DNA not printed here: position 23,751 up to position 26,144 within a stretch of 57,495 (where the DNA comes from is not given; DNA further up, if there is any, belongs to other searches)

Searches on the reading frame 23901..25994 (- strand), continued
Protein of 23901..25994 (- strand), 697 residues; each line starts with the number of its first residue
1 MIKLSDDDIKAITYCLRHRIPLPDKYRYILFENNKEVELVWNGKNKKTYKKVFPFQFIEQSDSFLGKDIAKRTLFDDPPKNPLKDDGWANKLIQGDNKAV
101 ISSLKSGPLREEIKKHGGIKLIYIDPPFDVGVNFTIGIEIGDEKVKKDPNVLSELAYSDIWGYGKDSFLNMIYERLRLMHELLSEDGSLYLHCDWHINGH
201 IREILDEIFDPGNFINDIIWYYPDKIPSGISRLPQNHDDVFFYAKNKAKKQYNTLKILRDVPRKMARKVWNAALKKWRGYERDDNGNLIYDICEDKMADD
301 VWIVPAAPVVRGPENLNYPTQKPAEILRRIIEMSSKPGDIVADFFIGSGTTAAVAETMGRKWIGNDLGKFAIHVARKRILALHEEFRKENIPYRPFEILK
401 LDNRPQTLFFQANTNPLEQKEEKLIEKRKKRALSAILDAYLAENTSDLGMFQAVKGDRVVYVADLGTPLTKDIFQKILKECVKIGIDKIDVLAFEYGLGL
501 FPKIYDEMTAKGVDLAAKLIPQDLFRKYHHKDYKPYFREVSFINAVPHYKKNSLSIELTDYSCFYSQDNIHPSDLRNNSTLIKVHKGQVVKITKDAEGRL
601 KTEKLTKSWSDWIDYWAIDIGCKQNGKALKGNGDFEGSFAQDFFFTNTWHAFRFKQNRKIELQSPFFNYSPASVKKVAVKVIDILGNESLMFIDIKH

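Call 29: find_encoding_contigs(protein=P0134, flank=8000, max_places=2)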
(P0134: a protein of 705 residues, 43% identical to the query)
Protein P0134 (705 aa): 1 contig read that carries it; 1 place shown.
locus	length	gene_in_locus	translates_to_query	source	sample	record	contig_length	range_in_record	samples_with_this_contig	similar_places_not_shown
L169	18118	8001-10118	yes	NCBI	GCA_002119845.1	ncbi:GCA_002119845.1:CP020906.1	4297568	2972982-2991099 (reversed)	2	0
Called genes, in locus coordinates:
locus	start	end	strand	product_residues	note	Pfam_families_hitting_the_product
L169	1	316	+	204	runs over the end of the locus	PF06037:DUF922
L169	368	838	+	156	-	PF01894:YjbQ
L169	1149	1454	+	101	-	-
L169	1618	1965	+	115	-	-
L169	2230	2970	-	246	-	PF04402:SIMPL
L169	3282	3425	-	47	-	-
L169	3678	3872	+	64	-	-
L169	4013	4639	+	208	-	PF13505:OMP_b-brl, PF02530:Porin_2 (weak), PF02462:Opacity (weak)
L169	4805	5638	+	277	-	-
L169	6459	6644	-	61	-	-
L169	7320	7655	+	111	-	PF11171:DUF2958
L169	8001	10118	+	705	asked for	PF01555:N6_N4_Mtase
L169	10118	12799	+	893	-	PF04851:ResIII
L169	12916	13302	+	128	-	PF01527:HTH_Tnp_1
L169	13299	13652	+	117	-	PF05717:TnpB_IS66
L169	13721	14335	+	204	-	PF13007:LZ_Tnp_IS66, PF13005:zf-IS66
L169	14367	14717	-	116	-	-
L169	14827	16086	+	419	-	PF00078:RVT_1, PF08388:GIIM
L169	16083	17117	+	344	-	PF03050:DDE_Tnp_IS66, PF13817:DDE_Tnp_IS66_C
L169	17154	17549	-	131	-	-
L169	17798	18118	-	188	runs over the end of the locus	-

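Call 50: search_solved_structures(query=window:23901-25994:-, max_evalue=0.001)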
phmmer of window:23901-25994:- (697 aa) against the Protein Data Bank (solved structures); distinct sequences matched with E-value up to 0.001: 13.
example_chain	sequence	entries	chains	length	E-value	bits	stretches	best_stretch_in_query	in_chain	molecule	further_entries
8urk_A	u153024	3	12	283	1.5e-16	63.3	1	165-382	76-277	Methyltransferase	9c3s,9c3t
9c3u_A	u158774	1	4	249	1.6e-16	63.1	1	165-382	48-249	Methyltransferase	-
4zcf_A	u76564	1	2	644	4.4e-15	58.4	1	62-252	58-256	Restriction endonuclease EcoP15I, modification subunit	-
1g60_A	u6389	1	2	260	6.2e-14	54.6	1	165-372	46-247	Adenine-specific Methyltransferase MboIIA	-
6pbd_A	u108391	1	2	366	2e-13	52.9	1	309-379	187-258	Modification methylase CcrMI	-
5hek_A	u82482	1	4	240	4.5e-12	48.4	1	305-381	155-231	Adenine specific DNA methyltransferase (DpnA)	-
7dsu_A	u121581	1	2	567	8.9e-12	47.5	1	89-217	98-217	Mbo45V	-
5hfj_A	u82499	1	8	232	1e-11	47.3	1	305-379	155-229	Adenine specific DNA methyltransferase (DpnA)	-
6k0w_B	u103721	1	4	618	1.2e-10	43.7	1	90-247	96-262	Adenine specific DNA methyltransferase (Mod)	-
1eg2_A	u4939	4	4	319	8.4e-10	40.9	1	215-382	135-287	MODIFICATION METHYLASE RSRI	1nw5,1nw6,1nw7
1nw8_A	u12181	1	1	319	8.5e-10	40.9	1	215-382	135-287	MODIFICATION METHYLASE RSRI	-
1boo_A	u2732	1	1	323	5.1e-06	28.4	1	273-369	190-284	PROTEIN (N-4 CYTOSINE-SPECIFIC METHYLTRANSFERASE PVU II)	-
2zie_A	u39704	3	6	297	6.7e-05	24.7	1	312-379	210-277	Putative modification methylase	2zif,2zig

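Call 55: search_protein_families(library=padloc, proteins=[L168:10103-11488:+], max_evalue=0.00001)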
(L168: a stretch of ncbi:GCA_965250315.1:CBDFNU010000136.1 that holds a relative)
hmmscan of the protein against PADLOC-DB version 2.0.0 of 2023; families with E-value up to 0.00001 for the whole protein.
L168:10103-11488:+ (461 aa): 41 families (the best 25 are shown)
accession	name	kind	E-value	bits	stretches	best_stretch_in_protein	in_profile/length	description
PDLC04664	PDC-M47A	-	2.9e-235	779.5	1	1-461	1-461/461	-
PDLC04033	PD-T4-4_A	-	7.9e-165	547.5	1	1-459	1-457/460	-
PDLC04032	PD-T4-4_A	-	1.7e-76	256.1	1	1-456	1-465/474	-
PDLC02979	AriA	-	1.2e-25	89.1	1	2-366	5-373/373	-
PDLC02980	AriA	-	1.5e-21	75.7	1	21-366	1-303/304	-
PDLC03878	NsnB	-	1.5e-20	72.3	1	2-376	4-291/345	-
PDLC04214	HEC-02A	-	2.2e-18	64.7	1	246-396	163-312/338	-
PDLC04213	HEC-02A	-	3.4e-14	51.1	1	229-374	140-284/337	-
PDLC04710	PDC-M56A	-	1.6e-11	41.9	0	2-181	3-184/382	-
PDLC02358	Old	-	2.4e-11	41.1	1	319-376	282-342/578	Old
PDLC00265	PtuA1|PtuA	-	6.7e-11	40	1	22-372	33-382/479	AAA ATPase domain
PDLC00273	PtuA1|PtuA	-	2.6e-10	37.9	1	195-392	102-298/375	AAA ATPase domain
PDLC00285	PtuA1|PtuA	-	3.4e-10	37.8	1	278-370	240-334/432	AAA ATPase domain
PDLC04146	HEC-02B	-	5.7e-10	36.7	1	229-377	146-294/344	-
PDLC02915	ATPase-Toprim_I-B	-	7.7e-10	36.2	1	324-385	258-317/623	-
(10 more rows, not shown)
